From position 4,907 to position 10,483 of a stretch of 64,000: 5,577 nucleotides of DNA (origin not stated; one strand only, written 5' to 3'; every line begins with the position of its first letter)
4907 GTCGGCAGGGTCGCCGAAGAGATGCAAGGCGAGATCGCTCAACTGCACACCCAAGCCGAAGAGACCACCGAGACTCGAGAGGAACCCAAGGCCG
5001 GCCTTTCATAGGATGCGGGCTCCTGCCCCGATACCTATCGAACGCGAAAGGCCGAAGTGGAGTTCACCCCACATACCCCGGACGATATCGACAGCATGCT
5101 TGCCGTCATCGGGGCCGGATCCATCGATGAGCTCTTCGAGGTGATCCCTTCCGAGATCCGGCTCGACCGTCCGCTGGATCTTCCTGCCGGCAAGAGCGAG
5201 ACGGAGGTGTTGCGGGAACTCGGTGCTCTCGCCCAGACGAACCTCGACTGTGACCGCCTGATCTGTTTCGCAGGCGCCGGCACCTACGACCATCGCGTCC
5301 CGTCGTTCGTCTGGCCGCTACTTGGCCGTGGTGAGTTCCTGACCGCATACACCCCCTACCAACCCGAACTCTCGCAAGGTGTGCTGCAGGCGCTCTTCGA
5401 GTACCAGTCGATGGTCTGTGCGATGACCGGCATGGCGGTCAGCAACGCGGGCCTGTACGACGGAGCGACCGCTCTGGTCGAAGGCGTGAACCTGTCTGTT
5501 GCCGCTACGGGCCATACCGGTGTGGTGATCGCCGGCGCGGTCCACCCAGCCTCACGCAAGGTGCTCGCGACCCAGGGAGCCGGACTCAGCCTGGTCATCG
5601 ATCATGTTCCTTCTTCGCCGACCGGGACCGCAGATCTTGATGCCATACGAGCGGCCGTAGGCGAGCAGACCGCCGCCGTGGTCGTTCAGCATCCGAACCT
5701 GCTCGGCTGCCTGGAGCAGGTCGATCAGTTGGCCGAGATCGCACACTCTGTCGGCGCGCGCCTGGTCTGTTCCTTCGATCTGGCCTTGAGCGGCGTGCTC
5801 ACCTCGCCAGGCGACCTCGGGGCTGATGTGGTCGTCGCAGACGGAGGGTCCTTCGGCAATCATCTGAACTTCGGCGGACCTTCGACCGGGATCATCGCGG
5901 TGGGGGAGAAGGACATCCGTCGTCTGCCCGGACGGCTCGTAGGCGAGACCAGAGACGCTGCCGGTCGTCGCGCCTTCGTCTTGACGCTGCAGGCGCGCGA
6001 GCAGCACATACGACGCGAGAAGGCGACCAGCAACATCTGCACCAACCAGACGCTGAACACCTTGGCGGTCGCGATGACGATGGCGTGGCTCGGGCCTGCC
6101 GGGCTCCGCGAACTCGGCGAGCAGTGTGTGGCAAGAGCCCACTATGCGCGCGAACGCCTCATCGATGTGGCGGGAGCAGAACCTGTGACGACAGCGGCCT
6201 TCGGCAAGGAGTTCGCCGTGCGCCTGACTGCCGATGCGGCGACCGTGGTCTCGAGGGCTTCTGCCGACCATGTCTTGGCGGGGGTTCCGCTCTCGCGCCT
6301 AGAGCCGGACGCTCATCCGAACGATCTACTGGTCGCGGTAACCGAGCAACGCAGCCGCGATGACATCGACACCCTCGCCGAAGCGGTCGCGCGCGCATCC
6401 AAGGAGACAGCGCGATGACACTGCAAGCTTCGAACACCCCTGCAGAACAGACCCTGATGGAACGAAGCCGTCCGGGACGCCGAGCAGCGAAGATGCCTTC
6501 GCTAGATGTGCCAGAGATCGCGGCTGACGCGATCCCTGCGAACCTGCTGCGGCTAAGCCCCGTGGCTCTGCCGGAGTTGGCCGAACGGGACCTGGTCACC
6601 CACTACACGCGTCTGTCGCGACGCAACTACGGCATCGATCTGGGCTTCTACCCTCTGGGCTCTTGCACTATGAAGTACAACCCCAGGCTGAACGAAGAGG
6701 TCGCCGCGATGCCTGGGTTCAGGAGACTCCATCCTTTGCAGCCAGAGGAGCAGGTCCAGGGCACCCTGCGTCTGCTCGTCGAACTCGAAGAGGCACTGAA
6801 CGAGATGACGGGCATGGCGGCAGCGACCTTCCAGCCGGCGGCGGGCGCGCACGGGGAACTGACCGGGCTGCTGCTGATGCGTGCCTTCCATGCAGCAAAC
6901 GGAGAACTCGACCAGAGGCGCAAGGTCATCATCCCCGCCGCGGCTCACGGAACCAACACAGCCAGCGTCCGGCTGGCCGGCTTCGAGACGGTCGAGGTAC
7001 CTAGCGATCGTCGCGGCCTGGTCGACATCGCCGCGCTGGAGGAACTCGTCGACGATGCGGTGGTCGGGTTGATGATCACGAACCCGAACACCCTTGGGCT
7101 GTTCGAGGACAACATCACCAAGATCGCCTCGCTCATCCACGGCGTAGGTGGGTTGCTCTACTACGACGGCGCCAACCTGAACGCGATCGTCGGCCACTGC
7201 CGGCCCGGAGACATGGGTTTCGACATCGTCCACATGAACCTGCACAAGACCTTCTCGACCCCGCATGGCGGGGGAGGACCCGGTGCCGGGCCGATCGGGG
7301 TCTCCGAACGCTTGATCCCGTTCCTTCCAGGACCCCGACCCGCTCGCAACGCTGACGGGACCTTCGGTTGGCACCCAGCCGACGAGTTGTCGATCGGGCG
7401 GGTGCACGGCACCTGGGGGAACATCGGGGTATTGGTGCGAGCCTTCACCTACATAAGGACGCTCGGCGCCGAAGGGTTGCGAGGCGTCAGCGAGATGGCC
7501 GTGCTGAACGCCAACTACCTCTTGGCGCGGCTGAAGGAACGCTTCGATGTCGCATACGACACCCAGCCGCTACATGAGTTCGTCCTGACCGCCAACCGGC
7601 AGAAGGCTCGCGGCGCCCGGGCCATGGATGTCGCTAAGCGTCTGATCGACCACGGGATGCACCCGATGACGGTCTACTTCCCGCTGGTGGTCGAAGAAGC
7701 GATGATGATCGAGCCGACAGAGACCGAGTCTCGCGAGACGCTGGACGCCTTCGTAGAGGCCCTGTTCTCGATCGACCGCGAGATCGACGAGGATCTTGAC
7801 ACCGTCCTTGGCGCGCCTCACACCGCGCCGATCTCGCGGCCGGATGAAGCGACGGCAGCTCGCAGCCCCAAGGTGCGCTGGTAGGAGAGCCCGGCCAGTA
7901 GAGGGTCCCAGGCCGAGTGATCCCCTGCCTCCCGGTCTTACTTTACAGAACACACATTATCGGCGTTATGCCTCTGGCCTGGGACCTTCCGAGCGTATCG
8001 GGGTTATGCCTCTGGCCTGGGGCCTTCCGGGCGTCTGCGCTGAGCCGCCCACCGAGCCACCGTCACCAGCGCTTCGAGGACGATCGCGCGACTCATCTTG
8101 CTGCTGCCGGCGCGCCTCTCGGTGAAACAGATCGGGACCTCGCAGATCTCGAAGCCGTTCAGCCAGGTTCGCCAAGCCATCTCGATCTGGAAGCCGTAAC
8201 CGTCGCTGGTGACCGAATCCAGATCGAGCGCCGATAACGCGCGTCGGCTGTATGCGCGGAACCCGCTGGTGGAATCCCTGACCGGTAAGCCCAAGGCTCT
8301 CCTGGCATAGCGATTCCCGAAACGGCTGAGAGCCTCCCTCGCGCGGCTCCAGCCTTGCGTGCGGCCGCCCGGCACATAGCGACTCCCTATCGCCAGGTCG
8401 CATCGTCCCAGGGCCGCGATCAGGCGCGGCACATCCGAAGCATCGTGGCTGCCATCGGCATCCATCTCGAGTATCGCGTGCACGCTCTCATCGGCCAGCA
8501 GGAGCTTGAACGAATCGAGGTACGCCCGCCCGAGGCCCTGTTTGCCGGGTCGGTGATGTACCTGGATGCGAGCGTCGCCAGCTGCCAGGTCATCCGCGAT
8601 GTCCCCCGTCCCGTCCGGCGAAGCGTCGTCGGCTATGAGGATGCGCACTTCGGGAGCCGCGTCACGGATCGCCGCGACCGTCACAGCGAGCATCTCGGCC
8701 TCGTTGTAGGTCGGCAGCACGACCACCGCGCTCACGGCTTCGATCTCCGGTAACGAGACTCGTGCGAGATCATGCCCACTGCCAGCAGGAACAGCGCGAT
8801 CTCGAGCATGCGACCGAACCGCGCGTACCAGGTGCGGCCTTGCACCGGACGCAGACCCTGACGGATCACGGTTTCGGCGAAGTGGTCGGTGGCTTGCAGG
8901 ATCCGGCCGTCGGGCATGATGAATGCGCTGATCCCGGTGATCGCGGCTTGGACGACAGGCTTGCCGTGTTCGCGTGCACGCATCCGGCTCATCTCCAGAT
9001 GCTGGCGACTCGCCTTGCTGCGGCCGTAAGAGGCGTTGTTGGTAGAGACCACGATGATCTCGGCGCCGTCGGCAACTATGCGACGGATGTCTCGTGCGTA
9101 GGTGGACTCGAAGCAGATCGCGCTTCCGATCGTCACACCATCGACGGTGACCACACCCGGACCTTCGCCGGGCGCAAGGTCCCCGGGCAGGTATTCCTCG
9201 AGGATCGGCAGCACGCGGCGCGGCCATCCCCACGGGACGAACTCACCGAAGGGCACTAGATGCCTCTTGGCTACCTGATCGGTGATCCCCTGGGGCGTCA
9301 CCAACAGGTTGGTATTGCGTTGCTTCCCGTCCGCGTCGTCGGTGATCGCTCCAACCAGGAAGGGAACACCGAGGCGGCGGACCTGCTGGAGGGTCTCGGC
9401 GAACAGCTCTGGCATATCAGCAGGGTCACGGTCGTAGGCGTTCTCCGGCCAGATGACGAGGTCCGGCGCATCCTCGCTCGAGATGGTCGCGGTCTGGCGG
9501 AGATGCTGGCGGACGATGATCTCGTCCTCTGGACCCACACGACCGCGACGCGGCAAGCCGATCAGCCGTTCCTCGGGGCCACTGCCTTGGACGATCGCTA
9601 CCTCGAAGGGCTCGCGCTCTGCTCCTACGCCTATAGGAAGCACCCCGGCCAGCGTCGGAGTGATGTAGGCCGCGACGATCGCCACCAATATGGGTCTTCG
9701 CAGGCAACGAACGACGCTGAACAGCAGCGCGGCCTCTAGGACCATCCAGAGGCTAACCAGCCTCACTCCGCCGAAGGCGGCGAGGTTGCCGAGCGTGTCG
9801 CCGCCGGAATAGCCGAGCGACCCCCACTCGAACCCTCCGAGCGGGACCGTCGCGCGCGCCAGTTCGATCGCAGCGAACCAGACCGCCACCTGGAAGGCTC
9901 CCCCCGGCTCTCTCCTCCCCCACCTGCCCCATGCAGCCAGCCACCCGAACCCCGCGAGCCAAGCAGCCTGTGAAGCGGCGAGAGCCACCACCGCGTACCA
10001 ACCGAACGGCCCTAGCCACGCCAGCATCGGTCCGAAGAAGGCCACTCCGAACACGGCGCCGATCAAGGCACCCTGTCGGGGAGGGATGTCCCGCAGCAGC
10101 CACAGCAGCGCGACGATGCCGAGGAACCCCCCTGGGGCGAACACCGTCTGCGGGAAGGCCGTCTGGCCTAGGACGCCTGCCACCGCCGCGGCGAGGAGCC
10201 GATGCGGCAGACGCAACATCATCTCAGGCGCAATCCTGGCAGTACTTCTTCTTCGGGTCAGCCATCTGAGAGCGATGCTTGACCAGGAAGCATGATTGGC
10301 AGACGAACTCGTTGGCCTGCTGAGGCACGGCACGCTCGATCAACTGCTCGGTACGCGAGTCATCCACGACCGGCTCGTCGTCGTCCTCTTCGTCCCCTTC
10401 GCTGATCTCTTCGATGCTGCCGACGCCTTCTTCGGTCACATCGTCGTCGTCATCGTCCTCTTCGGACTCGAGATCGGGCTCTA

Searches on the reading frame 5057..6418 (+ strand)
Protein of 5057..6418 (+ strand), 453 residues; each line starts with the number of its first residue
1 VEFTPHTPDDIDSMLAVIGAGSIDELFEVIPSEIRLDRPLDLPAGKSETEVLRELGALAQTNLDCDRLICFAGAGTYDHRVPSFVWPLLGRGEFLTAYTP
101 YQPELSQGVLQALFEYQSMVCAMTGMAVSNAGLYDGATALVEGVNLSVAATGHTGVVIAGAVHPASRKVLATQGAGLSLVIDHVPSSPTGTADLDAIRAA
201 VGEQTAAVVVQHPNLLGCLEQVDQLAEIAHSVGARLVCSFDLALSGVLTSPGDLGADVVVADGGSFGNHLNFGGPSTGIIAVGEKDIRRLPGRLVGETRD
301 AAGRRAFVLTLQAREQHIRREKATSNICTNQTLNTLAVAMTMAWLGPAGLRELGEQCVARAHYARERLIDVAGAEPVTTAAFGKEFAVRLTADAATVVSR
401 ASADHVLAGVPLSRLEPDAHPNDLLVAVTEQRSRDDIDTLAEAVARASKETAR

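Call 43: search_protein_families(library=pfam, proteins=[window:5057-6418:+], max_evalue=0.0001)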
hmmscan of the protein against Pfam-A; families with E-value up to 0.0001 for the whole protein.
window:5057-6418:+ (453 aa): 2 families
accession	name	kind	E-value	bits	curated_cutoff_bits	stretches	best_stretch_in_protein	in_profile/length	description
PF02347.22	GDC-P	-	9.4e-111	371.1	26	1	3-442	3-427/429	Glycine cleavage system P-protein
PF00266.25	Aminotran_5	-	6.1e-06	25.9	21.5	1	155-290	90-221/371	Aminotransferase class-V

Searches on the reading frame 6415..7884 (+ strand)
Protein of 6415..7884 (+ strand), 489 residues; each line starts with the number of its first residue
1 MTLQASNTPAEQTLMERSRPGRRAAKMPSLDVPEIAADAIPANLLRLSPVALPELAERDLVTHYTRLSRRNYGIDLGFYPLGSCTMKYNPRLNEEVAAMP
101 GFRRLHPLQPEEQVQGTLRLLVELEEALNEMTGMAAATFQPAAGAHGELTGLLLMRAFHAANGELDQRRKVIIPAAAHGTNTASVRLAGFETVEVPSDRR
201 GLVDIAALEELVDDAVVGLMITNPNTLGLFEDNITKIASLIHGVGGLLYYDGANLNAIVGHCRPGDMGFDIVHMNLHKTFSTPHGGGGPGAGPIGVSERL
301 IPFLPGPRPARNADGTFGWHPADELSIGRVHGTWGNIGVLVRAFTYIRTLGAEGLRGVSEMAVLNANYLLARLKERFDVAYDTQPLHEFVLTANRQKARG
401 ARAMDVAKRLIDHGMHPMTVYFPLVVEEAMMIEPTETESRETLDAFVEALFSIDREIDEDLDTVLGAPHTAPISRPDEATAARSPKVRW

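Call 43: search_protein_families(library=pfam, proteins=[window:6415-7884:+], max_evalue=0.0001)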
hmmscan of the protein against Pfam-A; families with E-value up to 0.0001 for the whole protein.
window:6415-7884:+ (489 aa): 3 families
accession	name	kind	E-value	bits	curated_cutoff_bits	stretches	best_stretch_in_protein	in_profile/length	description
PF21478.3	GcvP2_C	-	1.9e-26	92.8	27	1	359-459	2-104/122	Glycine dehydrogenase, C-terminal domain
PF02347.22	GDC-P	-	2.7e-12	46.7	26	1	32-306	23-285/429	Glycine cleavage system P-protein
PF00266.25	Aminotran_5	-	5.8e-06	26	21.5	1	160-285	80-207/371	Aminotransferase class-V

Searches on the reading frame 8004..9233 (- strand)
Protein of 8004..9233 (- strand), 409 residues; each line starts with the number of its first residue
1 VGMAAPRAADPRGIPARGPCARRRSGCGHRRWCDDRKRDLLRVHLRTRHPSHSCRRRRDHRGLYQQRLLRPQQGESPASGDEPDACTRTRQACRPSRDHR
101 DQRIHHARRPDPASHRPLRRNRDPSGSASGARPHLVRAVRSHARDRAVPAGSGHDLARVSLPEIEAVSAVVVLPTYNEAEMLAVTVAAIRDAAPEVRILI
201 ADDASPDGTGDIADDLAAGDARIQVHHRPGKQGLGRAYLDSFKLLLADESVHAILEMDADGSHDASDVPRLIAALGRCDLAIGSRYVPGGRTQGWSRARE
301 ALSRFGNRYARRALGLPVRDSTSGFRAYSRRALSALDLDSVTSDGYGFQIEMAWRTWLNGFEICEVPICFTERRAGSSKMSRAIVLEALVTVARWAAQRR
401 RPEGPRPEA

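Call 43: search_protein_families(library=pfam, proteins=[window:8004-9233:-], max_evalue=0.0001)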
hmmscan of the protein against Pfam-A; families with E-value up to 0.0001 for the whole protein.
window:8004-9233:- (409 aa): 1 family
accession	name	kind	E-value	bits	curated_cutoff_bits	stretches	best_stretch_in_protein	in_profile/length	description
PF00535.33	Glycos_transf_2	-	1.3e-27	97.2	23.3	1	171-334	2-165/168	Glycosyl transferase family 2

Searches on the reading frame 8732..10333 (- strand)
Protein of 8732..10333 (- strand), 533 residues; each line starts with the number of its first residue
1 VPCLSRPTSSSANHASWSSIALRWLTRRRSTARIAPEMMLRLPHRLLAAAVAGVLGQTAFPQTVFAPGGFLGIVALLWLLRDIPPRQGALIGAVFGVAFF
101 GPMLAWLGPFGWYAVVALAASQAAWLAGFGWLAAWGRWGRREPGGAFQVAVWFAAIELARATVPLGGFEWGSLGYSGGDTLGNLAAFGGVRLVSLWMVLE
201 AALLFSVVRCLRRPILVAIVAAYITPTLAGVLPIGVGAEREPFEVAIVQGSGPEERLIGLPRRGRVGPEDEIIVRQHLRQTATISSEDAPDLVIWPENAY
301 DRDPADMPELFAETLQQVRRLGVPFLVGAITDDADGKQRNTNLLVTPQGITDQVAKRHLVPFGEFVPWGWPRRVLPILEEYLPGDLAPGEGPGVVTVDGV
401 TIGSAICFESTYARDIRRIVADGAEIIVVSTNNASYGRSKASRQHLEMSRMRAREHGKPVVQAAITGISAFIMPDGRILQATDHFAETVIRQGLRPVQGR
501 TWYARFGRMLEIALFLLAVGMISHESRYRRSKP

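Call 43: search_protein_families(library=pfam, proteins=[window:8732-10333:-], max_evalue=0.0001)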
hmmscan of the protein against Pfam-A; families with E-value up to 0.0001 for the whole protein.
window:8732-10333:- (533 aa): 2 families
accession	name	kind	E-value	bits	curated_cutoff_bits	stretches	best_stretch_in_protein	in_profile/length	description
PF00795.27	CN_hydrolase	-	1.6e-22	80.5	23.2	1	287-490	31-242/256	Carbon-nitrogen hydrolase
PF20154.4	LNT_N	-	6.4e-19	69.1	27.1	1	52-202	1-158/159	Apolipoprotein N-acyltransferase N-terminal domain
